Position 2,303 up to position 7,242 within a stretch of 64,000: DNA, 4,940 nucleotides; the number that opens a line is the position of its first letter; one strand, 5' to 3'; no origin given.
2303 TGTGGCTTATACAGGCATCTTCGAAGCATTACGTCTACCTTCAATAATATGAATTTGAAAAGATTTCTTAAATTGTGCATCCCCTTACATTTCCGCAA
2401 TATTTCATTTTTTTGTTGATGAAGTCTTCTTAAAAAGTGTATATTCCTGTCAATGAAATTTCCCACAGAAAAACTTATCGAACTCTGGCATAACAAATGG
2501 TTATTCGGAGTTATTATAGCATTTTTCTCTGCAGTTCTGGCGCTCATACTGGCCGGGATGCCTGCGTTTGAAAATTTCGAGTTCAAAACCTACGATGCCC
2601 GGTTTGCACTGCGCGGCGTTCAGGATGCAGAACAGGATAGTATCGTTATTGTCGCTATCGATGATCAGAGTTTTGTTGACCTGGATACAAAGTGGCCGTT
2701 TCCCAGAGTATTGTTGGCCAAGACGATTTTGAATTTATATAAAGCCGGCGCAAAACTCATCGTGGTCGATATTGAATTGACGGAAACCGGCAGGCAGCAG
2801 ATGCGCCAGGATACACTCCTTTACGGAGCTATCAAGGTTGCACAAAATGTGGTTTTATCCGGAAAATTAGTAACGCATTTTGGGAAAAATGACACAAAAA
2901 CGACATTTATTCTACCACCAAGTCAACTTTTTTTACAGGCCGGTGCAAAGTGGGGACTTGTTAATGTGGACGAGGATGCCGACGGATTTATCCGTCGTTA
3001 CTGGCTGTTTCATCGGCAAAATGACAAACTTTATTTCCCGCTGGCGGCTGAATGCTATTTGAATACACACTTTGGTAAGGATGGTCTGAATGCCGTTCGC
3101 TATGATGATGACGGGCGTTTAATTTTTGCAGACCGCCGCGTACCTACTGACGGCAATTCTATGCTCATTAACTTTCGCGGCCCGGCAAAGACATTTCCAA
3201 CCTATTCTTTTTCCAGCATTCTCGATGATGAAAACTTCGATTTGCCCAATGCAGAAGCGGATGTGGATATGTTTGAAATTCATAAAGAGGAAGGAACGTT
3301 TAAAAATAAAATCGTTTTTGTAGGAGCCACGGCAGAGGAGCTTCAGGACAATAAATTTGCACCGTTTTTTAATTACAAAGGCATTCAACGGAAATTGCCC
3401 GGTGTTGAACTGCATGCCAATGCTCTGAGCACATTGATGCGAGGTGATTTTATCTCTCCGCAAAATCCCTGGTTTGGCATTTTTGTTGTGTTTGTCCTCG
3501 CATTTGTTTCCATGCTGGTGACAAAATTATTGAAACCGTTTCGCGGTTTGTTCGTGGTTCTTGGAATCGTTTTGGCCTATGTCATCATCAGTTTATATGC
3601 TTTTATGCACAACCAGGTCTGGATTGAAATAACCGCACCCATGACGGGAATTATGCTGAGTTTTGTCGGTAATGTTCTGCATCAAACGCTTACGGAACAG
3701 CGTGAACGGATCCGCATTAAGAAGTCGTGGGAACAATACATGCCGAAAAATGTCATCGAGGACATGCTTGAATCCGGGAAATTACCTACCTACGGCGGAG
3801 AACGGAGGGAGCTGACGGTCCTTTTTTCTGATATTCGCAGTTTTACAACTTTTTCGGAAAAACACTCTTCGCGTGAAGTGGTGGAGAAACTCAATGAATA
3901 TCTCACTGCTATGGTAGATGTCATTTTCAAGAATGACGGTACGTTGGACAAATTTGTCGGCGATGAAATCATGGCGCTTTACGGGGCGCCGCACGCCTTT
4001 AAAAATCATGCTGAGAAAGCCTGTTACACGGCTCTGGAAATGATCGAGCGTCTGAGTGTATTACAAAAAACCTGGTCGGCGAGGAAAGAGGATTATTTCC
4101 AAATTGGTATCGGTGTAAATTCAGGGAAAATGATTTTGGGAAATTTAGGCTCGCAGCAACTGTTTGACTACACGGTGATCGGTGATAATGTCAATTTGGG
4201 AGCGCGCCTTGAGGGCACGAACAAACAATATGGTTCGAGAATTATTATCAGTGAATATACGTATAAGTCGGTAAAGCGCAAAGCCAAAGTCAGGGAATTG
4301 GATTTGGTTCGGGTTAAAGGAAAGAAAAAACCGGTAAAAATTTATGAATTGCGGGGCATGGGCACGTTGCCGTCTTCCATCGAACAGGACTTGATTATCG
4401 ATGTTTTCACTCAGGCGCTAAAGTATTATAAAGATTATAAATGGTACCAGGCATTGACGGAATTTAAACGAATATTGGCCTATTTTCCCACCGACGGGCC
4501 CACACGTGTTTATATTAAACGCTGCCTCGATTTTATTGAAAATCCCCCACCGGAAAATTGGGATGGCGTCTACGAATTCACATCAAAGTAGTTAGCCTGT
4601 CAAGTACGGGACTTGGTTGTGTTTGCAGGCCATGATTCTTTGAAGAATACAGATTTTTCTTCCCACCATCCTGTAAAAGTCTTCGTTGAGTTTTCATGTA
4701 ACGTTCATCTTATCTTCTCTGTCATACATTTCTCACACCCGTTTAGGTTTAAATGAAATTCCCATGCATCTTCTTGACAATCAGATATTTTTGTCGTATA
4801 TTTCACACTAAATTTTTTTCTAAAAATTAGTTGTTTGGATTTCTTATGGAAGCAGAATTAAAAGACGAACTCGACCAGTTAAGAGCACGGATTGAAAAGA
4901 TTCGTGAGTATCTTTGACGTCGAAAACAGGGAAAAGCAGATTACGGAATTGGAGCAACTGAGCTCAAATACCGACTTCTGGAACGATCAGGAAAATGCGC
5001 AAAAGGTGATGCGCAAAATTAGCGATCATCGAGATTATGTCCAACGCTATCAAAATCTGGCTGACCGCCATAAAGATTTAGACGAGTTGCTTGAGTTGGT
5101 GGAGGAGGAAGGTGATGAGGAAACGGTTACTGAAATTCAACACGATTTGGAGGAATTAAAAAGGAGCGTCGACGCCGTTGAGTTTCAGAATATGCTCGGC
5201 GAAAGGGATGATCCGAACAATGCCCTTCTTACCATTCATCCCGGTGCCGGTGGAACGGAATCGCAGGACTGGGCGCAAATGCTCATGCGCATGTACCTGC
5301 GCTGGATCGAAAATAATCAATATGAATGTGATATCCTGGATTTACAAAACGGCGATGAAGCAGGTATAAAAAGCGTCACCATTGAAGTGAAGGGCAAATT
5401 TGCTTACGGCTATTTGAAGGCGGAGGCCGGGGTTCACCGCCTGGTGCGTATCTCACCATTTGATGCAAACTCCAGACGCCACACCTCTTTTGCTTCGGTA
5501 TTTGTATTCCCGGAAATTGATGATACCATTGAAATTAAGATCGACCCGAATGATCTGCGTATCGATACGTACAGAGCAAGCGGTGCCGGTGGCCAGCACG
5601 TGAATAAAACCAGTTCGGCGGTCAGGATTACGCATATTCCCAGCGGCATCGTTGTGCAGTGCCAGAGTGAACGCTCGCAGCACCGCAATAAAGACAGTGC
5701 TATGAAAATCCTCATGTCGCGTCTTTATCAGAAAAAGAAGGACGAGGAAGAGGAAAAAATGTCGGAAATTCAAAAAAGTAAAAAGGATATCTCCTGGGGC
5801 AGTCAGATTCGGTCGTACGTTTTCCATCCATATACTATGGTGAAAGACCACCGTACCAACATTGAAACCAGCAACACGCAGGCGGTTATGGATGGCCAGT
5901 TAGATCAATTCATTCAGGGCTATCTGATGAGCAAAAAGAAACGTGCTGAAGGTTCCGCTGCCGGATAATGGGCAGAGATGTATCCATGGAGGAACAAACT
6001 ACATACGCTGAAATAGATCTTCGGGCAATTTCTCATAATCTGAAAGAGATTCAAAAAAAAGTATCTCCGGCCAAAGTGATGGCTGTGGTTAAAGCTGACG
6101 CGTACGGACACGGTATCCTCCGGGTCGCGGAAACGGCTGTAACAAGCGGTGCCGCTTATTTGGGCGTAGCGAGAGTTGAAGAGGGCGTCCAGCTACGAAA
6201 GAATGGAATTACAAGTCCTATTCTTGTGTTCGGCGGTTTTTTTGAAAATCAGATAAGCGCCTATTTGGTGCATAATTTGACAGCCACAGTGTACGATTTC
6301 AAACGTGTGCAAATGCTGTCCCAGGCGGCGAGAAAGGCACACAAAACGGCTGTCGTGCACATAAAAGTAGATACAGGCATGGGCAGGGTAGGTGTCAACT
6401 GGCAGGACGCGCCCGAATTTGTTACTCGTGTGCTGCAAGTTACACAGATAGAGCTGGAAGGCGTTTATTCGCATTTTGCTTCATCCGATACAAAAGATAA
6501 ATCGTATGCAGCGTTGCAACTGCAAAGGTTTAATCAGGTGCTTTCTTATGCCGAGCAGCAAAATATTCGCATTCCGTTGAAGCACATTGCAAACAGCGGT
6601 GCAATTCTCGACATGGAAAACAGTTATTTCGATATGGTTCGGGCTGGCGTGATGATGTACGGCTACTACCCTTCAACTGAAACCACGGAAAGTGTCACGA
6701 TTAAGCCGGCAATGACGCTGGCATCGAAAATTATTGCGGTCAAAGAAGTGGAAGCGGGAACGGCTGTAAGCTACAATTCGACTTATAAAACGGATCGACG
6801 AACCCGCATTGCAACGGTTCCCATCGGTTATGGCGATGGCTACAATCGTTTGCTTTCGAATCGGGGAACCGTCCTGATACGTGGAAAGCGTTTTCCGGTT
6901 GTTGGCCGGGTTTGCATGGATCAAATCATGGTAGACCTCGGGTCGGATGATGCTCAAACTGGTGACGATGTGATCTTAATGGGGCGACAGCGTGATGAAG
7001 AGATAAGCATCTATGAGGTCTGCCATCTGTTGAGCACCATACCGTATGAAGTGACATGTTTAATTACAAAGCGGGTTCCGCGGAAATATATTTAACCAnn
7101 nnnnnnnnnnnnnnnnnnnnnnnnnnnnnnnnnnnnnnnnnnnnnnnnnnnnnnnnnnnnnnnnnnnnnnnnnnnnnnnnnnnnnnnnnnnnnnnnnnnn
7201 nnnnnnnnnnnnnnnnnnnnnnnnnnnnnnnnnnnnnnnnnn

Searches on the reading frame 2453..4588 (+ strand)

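Call 62: search_protein_families(library=pfam, proteins=[window:2453-4588:+], max_evalue=0.01)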
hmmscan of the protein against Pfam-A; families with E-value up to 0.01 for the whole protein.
window:2453-4588:+ (712 aa): 2 families
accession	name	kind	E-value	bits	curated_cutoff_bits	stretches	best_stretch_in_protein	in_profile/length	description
PF05226.16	CHASE2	-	1e-49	169.9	26.3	1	28-351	3-253/257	CHASE2 domain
PF00211.25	Guanylate_cyc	-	4.3e-26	92.1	21.9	1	452-633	7-181/183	Adenylate and Guanylate cyclase catalytic domain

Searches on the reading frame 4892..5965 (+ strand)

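Call 62: search_protein_families(library=pfam, proteins=[window:4892-5965:+], max_evalue=0.01)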
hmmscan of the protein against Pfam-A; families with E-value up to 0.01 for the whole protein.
window:4892-5965:+ (358 aa): 2 families
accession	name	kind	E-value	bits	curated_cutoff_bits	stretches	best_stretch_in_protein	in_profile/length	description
PF03462.23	PCRF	-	3e-60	203.8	24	1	14-203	2-194/194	PCRF domain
PF00472.26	RF-1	-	2.7e-47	159.9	35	1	212-321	2-116/116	RF-1 domain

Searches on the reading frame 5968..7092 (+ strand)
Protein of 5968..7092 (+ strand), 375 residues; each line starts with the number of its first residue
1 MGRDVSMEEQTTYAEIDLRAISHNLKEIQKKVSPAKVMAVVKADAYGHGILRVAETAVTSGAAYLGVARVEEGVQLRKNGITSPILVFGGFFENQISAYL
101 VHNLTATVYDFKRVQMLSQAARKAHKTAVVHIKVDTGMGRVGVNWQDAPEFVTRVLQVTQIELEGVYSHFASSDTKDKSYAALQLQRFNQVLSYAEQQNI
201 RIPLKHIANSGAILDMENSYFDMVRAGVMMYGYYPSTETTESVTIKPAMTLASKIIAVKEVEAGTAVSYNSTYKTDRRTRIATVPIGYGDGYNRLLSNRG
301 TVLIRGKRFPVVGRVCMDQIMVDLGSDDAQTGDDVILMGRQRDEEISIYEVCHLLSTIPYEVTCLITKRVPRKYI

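Call 62: search_protein_families(library=pfam, proteins=[window:5968-7092:+], max_evalue=0.01)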
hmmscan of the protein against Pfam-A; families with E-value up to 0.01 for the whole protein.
window:5968-7092:+ (375 aa): 2 families
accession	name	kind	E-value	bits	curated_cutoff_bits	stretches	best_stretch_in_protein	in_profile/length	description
PF01168.26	Ala_racemase_N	-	5.5e-76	255.6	24.1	1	16-235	1-220/220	Alanine racemase, N-terminal domain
PF00842.27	Ala_racemase_C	-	5.1e-50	168.8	25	1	248-374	1-127/127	Alanine racemase, C-terminal domain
